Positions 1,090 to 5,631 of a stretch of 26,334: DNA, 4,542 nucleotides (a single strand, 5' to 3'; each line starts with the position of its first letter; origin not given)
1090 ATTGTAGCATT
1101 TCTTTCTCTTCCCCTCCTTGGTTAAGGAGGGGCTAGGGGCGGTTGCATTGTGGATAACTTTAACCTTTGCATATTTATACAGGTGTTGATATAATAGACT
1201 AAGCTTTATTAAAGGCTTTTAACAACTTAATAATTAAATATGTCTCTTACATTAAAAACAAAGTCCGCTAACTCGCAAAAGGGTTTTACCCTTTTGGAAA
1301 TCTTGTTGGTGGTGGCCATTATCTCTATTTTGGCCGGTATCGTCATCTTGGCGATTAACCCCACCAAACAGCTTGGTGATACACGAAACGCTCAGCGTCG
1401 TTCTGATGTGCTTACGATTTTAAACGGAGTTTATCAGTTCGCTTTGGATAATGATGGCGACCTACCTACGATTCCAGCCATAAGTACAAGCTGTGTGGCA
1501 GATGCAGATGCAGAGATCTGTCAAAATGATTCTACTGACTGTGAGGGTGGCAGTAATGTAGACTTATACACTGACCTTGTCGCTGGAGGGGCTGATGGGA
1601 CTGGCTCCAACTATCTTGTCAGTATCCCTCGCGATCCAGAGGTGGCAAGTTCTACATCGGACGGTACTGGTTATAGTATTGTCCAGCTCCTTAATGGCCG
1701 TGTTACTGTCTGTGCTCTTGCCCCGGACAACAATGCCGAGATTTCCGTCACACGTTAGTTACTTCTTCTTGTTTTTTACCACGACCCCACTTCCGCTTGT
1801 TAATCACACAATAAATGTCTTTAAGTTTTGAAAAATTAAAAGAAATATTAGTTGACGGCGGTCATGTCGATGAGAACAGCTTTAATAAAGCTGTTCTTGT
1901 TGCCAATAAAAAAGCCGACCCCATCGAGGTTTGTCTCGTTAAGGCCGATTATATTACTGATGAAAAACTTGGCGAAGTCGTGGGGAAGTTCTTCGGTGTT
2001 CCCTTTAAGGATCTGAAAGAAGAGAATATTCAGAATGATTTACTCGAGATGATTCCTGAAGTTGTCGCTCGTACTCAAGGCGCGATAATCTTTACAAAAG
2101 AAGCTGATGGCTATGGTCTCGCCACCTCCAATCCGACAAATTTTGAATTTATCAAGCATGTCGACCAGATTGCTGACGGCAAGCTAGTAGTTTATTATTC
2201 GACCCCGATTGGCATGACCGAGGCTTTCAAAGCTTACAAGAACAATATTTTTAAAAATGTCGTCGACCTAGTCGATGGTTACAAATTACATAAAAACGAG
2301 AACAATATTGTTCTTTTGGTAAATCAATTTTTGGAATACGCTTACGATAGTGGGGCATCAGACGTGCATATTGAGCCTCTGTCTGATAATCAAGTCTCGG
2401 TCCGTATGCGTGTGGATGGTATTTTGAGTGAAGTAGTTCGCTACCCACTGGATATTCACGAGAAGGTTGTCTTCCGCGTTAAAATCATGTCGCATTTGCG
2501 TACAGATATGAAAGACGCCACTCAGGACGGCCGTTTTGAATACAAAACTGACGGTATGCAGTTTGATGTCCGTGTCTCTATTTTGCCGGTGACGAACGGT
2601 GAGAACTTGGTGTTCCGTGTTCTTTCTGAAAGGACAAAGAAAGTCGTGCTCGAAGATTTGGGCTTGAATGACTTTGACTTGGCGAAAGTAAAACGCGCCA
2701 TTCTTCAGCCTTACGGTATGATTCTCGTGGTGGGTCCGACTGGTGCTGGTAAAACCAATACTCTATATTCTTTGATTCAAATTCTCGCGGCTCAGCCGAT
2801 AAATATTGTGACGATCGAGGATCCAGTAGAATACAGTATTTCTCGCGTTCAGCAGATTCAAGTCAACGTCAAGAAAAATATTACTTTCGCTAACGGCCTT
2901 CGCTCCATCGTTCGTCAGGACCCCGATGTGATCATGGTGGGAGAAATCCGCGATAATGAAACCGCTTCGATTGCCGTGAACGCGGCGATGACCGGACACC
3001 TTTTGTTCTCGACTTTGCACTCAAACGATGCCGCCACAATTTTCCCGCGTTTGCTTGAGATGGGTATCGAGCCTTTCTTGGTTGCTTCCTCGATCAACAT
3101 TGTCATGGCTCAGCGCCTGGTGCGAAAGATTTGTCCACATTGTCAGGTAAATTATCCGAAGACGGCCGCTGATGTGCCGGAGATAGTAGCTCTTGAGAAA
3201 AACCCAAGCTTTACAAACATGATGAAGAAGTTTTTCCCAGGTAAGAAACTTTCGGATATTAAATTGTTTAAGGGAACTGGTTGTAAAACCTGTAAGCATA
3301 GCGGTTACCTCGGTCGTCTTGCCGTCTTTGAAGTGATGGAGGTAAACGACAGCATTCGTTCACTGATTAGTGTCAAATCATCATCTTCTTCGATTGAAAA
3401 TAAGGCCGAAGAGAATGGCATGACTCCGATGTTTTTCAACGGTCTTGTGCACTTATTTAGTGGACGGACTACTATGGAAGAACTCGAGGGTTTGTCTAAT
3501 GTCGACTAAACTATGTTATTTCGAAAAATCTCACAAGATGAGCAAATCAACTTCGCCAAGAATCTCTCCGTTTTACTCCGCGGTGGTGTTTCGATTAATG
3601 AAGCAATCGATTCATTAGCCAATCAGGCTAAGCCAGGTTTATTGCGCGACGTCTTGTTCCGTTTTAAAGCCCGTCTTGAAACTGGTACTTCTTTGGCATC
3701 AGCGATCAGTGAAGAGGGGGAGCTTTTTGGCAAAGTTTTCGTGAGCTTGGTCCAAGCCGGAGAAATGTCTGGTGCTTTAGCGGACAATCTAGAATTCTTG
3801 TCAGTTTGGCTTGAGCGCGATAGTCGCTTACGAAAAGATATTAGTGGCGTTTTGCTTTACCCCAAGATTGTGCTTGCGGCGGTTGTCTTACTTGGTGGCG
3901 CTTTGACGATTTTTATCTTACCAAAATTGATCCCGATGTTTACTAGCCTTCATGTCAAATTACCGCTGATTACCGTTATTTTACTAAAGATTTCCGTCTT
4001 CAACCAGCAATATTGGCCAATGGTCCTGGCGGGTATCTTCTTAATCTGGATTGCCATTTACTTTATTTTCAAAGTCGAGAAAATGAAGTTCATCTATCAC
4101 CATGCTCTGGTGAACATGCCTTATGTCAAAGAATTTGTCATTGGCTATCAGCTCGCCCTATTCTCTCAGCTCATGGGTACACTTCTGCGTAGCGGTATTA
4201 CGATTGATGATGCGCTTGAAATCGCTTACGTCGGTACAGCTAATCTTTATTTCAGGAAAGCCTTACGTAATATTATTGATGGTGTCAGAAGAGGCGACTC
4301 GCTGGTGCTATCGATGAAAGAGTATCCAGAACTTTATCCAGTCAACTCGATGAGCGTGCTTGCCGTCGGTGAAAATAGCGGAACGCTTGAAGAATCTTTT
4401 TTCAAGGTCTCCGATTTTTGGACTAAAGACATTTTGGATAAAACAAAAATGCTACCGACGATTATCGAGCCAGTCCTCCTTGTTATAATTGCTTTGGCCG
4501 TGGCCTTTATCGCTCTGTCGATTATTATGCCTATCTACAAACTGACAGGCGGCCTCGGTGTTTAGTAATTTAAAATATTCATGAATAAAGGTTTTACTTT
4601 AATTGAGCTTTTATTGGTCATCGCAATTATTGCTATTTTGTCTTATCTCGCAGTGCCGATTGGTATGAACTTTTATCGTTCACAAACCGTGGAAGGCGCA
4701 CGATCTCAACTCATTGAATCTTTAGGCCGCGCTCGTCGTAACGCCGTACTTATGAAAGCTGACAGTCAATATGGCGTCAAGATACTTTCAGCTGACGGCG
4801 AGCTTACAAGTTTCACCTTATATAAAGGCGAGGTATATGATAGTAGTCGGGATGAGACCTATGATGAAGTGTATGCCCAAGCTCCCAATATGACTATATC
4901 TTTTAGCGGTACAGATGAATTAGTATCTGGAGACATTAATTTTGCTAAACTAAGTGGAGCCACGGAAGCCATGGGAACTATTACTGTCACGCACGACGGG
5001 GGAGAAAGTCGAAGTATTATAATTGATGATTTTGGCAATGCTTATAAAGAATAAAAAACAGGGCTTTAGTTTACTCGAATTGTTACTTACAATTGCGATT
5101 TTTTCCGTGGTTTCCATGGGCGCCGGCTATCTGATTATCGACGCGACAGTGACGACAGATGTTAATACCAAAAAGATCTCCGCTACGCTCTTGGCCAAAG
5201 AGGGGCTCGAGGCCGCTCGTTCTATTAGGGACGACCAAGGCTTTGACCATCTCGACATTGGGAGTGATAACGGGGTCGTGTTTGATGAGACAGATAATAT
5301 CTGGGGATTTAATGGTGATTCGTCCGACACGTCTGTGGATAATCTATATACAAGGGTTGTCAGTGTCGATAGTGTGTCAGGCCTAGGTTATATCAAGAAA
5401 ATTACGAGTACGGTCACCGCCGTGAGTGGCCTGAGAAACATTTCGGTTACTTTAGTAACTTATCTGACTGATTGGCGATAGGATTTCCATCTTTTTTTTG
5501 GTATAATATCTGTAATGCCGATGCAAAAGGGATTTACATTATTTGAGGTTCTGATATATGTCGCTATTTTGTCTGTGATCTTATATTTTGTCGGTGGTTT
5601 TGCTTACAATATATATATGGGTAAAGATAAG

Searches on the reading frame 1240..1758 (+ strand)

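Call 6: search_protein_families(library=pfam, proteins=[window:1240-1758:+], max_evalue=0.1)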
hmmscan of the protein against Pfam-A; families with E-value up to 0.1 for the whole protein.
window:1240-1758:+ (172 aa): 2 families
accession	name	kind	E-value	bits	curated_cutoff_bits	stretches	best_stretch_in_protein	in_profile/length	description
PF07963.17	N_methyl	-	3.6e-08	33.1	21.2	1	11-35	2-26/27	Prokaryotic N-terminal methylation motif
PF25184.1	YxzE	-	0.097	14.1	40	0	22-120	3-59/65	YxzE-like putative bacteriocin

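Call 7: search_protein_families(library=ncbifam, proteins=[window:1240-1758:+], max_evalue=0.1)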
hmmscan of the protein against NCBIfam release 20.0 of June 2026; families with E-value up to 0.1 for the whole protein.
window:1240-1758:+ (172 aa): 14 families
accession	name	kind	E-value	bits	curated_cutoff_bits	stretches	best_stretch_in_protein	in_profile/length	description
TIGR01708.2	typeII_sec_gspH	equivalog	1.8e-08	34.6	80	1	13-45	1-33/169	type II secretion system minor pseudopilin GspH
TIGR02532.1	IV_pilin_GFxxxE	domain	5.8e-08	32.3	16.3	1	13-36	1-24/24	prepilin-type N-terminal cleavage/methylation domain-containing protein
TIGR01710.1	typeII_sec_gspG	equivalog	8e-07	29.2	88.85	1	14-77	1-61/134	type II secretion system major pseudopilin GspG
NF040999.1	pilin_ComGC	equivalog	1.5e-05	25.1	75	1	13-74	1-59/84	competence type IV pilus major pilin ComGC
NF007862.0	PRK10574.1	equivalog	2.5e-05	24.4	138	1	11-38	2-29/145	prepilin peptidase-dependent pilin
NF041013.1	T4P_ComGE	equivalog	9.6e-05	22.4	49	1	12-61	2-49/83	competence type IV pilus minor pilin ComGE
NF040982.1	ComGD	equivalog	0.00017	22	70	1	13-42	1-30/139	competence type IV pilus minor pilin ComGD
NF041002.1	pilin_ComGF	equivalog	0.00062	20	80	1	13-58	1-46/139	competence type IV pilus minor pilin ComGF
NF007800.0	PRK10506.1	equivalog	0.00062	19.6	158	1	8-34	3-29/163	prepilin peptidase-dependent protein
NF041775.1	typeIV_PilA_Myxo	equivalog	0.00072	19.6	400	1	13-37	10-34/214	type IV pilin protein PilA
TIGR02596.1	TIGR02596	subfamily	0.001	19.2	70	1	16-40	1-25/196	Verru_Chthon cassette protein D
TIGR01707.1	gspI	equivalog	0.018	15.5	44.35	1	15-40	1-26/101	type II secretion system minor pseudopilin GspI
NF007848.0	PRK10557.1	equivalog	0.02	14.2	120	1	8-32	5-29/192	prepilin peptidase-dependent protein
TIGR02599.1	TIGR02599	subfamily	0.059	12.6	256.5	1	15-44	1-30/361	Verru_Chthon cassette protein C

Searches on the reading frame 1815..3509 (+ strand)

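Call 103: search_protein_families(library=pfam, proteins=[window:1815-3509:+], max_evalue=0.001)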
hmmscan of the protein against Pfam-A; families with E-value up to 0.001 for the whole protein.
window:1815-3509:+ (564 aa): 3 families
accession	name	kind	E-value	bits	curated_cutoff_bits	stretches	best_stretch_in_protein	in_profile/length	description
PF00437.27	T2SSE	-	1.6e-116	389.4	24.9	1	161-557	4-368/370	Type II/IV secretion system protein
PF20720.3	nSTAND3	-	0.00024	21.3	27.2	0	295-339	12-56/155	Novel STAND NTPase 3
PF05157.20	MshEN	-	0.00025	21.4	23.1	1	60-119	1-60/90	MshEN domain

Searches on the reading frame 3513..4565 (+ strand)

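Call 103: search_protein_families(library=pfam, proteins=[window:3513-4565:+], max_evalue=0.001)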
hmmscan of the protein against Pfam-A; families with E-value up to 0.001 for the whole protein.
window:3513-4565:+ (350 aa): 1 family
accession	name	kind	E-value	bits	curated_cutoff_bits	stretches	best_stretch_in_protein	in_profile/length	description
PF00482.28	T2SSF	-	1.8e-47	160.8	25.2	2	14-137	1-125/125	Type II secretion system (T2SS), protein F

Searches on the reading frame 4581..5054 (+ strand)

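Call 6: search_protein_families(library=pfam, proteins=[window:4581-5054:+], max_evalue=0.1)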
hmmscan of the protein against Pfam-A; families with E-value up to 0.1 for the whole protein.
window:4581-5054:+ (157 aa): 1 family
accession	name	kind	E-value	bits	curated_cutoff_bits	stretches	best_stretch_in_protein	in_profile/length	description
PF07963.17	N_methyl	-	1.6e-07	31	21.2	1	2-24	4-26/27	Prokaryotic N-terminal methylation motif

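Call 7: search_protein_families(library=ncbifam, proteins=[window:4581-5054:+], max_evalue=0.1)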
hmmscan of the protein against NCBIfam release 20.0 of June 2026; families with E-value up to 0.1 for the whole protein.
window:4581-5054:+ (157 aa): 15 families
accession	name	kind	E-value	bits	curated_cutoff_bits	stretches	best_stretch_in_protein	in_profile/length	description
TIGR01708.2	typeII_sec_gspH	equivalog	1.4e-08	35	80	1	3-68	2-65/169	type II secretion system minor pseudopilin GspH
TIGR02532.1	IV_pilin_GFxxxE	domain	3.7e-08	32.9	16.3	1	3-21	2-20/24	prepilin-type N-terminal cleavage/methylation domain-containing protein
TIGR02596.1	TIGR02596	subfamily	7.8e-08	32.6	70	1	5-70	1-64/196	Verru_Chthon cassette protein D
NF007862.0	PRK10574.1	equivalog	7.4e-07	29.4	138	1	2-33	4-35/145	prepilin peptidase-dependent pilin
NF040982.1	ComGD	equivalog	1.7e-06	28.5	70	1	2-59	1-58/139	competence type IV pilus minor pilin ComGD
NF041775.1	typeIV_PilA_Myxo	equivalog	2.6e-06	27.6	400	1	2-36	10-45/214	type IV pilin protein PilA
NF007800.0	PRK10506.1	equivalog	8.3e-06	25.7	158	1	2-113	8-115/163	prepilin peptidase-dependent protein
NF040999.1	pilin_ComGC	equivalog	1.1e-05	25.5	75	1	3-27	2-26/84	competence type IV pilus major pilin ComGC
NF041013.1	T4P_ComGE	equivalog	2.9e-05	24.1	49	1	2-46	3-47/83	competence type IV pilus minor pilin ComGE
TIGR01711.1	gspJ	equivalog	8.1e-05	22.5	64.85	1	3-74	1-70/192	type II secretion system minor pseudopilin GspJ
TIGR01710.1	typeII_sec_gspG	equivalog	0.00018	21.5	88.85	1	3-44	1-42/134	type II secretion system major pseudopilin GspG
NF047827.1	T3SSXpsH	equivalog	0.0046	16.7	160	1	3-54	1-52/145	type II secretion system protein XpsH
NF041002.1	pilin_ComGF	equivalog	0.019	15.2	80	1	2-27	1-26/139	competence type IV pilus minor pilin ComGF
TIGR02599.1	TIGR02599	subfamily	0.022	14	256.5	1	4-28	1-25/361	Verru_Chthon cassette protein C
NF033488.1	lmo0937_fam_TM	equivalog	0.038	14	30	1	7-20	24-37/43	lmo0937 family membrane protein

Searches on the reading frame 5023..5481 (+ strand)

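Call 6: search_protein_families(library=pfam, proteins=[window:5023-5481:+], max_evalue=0.1)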
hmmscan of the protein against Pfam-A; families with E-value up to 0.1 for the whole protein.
window:5023-5481:+ (152 aa): 1 family
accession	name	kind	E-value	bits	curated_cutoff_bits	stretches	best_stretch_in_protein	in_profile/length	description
PF07963.17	N_methyl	-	1.2e-07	31.4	21.2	1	9-34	1-26/27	Prokaryotic N-terminal methylation motif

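Call 7: search_protein_families(library=ncbifam, proteins=[window:5023-5481:+], max_evalue=0.1)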
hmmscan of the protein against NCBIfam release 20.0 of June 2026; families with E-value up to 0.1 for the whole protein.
window:5023-5481:+ (152 aa): 8 families
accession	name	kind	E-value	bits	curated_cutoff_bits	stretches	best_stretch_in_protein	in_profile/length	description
TIGR02532.1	IV_pilin_GFxxxE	domain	1e-06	28.3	16.3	1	12-34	1-23/24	prepilin-type N-terminal cleavage/methylation domain-containing protein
TIGR01711.1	gspJ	equivalog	7e-06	26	64.85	1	13-56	1-43/192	type II secretion system minor pseudopilin GspJ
NF007848.0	PRK10557.1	equivalog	0.00045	19.6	120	1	8-38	6-36/192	prepilin peptidase-dependent protein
NF007800.0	PRK10506.1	equivalog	0.011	15.5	158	1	9-34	5-30/163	prepilin peptidase-dependent protein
TIGR01707.1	gspI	equivalog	0.019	15.4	44.35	1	14-45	1-32/101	type II secretion system minor pseudopilin GspI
NF007862.0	PRK10574.1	equivalog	0.034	14.3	138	1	10-31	2-23/145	prepilin peptidase-dependent pilin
NF041013.1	T4P_ComGE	equivalog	0.047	13.8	49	1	10-31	1-22/83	competence type IV pilus minor pilin ComGE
TIGR01708.2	typeII_sec_gspH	equivalog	0.048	13.7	80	1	13-34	2-23/169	type II secretion system minor pseudopilin GspH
